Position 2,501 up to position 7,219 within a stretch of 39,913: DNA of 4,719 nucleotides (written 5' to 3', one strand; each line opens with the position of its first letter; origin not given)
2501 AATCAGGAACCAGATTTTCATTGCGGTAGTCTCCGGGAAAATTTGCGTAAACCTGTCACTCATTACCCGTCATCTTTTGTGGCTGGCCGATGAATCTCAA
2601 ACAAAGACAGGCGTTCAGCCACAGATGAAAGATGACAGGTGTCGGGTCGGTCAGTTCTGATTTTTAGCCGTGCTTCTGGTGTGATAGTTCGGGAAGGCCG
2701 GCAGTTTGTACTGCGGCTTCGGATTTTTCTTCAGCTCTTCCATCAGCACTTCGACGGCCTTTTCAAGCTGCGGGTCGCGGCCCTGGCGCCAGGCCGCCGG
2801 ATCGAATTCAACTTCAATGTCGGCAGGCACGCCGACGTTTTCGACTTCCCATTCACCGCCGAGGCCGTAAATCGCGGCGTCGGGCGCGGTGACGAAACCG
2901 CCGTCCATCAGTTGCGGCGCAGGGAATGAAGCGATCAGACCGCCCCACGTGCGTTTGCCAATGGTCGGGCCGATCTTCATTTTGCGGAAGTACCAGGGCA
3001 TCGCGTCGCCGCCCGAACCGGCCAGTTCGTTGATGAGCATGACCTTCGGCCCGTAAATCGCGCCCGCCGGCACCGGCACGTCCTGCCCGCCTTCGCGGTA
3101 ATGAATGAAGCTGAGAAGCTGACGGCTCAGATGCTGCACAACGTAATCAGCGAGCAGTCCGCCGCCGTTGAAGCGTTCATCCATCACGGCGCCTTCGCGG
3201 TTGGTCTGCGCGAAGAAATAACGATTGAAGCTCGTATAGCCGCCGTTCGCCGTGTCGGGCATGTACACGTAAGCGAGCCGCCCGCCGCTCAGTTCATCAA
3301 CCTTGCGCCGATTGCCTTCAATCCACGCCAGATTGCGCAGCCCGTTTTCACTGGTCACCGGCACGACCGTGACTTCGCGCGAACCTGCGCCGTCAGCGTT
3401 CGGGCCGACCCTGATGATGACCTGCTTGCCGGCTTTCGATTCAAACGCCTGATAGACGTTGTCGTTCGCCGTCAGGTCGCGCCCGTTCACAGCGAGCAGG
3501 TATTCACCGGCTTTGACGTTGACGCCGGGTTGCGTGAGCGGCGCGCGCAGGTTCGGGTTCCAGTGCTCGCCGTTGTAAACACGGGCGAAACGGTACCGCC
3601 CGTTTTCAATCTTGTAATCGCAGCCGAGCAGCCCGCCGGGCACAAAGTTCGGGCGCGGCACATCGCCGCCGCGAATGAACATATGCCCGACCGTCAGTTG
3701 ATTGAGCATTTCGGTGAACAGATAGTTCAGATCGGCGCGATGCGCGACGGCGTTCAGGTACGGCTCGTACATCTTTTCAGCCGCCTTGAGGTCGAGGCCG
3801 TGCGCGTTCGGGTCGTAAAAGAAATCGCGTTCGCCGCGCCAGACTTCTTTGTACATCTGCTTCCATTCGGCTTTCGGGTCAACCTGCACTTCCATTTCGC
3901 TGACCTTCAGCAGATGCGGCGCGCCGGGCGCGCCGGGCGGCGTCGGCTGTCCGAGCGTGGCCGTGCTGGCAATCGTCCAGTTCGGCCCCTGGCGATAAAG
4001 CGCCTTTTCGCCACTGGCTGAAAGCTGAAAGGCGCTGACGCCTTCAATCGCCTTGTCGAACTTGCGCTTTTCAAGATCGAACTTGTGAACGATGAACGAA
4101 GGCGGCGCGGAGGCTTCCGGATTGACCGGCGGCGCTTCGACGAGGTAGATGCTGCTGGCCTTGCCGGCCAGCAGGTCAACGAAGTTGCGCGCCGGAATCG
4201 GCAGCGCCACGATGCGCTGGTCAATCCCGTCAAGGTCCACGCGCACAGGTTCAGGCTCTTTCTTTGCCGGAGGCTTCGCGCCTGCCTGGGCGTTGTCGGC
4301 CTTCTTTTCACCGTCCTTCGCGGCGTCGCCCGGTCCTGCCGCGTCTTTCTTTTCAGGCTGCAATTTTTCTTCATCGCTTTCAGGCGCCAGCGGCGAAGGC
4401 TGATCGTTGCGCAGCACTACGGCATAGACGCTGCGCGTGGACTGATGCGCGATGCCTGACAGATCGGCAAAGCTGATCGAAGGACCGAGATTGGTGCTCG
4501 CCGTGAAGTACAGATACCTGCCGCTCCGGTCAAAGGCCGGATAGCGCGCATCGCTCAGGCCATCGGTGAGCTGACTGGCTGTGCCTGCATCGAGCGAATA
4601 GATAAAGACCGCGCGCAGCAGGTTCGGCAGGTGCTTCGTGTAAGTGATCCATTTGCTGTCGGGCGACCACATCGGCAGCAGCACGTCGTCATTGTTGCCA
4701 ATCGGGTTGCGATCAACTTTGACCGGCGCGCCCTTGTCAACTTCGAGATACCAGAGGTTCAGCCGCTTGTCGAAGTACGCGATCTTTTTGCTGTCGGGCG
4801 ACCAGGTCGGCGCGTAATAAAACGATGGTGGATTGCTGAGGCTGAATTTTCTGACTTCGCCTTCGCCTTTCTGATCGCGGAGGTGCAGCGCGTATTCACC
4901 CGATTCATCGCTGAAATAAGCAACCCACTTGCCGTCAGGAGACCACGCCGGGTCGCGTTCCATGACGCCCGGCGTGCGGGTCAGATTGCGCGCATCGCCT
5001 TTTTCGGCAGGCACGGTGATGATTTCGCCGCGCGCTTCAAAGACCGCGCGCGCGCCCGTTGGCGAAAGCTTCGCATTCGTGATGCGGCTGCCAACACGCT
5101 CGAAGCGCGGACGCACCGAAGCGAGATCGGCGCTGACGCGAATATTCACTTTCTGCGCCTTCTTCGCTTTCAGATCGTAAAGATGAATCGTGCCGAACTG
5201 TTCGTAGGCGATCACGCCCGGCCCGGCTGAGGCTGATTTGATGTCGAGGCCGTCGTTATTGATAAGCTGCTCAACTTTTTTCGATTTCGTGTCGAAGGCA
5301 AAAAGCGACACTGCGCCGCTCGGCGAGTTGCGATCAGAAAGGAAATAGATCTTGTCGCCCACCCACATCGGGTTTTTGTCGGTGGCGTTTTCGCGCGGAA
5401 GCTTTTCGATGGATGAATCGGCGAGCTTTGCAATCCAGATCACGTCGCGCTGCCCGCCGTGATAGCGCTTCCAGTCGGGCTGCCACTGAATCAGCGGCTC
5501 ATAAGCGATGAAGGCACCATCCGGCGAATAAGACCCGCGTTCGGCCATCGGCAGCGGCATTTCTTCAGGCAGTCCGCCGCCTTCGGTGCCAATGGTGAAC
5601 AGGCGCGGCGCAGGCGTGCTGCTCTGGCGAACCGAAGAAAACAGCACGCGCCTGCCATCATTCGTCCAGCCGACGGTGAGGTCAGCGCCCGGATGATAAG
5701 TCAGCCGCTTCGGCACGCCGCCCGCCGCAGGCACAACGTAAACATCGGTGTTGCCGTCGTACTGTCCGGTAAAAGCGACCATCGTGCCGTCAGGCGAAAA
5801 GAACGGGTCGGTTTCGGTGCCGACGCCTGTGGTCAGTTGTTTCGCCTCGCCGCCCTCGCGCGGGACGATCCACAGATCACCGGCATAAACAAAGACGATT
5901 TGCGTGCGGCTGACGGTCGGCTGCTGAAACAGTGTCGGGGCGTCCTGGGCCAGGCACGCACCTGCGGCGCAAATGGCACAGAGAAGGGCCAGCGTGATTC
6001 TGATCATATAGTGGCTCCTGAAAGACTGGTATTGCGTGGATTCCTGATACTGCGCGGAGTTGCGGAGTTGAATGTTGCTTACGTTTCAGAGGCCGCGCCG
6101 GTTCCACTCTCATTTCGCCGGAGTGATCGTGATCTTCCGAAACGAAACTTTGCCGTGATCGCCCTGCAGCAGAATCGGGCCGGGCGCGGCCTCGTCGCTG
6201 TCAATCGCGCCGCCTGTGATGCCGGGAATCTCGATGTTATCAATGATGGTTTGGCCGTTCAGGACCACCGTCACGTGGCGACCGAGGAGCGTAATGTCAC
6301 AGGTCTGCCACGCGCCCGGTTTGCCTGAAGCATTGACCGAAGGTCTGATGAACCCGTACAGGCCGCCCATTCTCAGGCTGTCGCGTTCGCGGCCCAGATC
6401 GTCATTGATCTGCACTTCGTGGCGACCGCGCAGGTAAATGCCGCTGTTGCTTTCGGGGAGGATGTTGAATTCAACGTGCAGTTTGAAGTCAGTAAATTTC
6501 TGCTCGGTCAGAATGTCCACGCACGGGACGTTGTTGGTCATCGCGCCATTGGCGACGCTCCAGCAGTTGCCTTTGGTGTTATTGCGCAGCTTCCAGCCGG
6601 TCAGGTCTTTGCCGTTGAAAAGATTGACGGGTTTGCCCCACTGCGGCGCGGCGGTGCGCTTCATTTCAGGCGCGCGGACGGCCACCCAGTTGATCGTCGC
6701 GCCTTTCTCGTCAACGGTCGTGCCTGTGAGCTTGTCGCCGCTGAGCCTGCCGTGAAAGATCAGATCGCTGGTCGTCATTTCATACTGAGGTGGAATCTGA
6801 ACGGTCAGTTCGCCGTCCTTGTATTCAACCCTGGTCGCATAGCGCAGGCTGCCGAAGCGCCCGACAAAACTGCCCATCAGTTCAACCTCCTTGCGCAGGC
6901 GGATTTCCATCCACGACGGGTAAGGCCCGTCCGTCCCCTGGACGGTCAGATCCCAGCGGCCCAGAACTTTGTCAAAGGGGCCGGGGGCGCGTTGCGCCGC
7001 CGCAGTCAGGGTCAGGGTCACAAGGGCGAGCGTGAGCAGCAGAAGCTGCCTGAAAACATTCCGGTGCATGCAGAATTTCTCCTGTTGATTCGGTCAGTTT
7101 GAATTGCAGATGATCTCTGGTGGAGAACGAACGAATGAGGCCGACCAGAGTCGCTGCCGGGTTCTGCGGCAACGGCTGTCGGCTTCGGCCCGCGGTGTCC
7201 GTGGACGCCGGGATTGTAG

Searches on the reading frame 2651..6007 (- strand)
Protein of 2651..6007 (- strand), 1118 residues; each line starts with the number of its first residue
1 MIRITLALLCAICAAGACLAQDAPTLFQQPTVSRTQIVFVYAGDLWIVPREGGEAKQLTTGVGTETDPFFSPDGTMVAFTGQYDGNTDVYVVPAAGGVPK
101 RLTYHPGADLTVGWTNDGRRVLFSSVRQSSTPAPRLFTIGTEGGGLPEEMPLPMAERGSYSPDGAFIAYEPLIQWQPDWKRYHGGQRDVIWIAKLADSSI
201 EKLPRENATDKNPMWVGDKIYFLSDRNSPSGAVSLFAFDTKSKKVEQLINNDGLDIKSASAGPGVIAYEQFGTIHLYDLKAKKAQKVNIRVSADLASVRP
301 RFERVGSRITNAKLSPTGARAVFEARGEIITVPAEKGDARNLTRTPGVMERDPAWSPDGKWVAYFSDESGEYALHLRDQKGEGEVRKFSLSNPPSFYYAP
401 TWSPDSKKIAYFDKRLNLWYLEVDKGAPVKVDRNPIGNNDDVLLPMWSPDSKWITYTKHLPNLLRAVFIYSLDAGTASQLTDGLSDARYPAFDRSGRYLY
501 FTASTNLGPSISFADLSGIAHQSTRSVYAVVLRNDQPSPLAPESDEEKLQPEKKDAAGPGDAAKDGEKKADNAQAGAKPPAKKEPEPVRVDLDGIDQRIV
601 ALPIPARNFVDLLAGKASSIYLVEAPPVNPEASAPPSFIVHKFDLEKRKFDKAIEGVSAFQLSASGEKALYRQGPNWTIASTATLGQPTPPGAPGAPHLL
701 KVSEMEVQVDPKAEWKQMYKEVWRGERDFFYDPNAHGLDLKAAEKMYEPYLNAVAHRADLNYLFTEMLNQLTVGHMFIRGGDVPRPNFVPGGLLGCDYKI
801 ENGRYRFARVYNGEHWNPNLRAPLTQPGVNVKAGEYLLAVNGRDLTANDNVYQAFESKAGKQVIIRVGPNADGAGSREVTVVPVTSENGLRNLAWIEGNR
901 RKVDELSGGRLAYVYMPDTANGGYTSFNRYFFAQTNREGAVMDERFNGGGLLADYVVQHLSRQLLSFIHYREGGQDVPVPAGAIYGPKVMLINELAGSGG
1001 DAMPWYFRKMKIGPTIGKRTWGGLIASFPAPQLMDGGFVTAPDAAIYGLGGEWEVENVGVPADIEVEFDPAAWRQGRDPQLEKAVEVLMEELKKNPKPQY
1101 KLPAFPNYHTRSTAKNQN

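Call 3: search_protein_families(library=pfam, proteins=[window:2651-6007:-], max_evalue=0.01)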
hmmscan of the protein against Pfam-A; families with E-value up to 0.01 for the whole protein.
window:2651-6007:- (1118 aa): 5 families
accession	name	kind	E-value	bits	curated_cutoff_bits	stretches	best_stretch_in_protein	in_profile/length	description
PF07676.18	PD40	-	6.3e-34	115.6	20.9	4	56-91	2-38/38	WD40-like Beta Propeller Repeat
PF14685.13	PDZ_Tricorn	-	2.4e-25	88.7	25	1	792-881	1-88/88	Tricorn protease PDZ domain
PF14684.11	Tricorn_C1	-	4.4e-21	75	24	1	711-768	1-58/59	Tricorn protease C1 domain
PF03572.23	Peptidase_S41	-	3.8e-12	46.5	24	1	911-1066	2-165/165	Peptidase family S41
PF00930.27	DPPIV_N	-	8e-12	45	22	1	41-114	21-90/354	Dipeptidyl peptidase IV (DPP IV) N-terminal region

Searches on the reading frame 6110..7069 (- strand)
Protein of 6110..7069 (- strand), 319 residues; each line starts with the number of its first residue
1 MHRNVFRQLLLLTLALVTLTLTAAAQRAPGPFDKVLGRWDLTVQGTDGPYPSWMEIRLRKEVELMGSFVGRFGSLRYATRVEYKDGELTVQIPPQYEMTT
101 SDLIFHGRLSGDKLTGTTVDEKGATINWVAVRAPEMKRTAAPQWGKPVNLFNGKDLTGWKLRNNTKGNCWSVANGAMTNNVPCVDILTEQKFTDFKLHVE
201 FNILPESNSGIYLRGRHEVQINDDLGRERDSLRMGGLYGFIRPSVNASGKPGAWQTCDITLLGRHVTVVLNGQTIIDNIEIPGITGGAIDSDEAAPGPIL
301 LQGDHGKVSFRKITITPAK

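Call 3: search_protein_families(library=pfam, proteins=[window:6110-7069:-], max_evalue=0.01)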
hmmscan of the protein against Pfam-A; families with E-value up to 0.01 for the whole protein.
window:6110-7069:- (319 aa): 1 family
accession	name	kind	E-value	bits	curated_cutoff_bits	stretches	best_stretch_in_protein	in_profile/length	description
PF06439.18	3keto-disac_hyd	-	3.1e-45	155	26.8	1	147-316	2-187/187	3-keto-disaccharide hydrolase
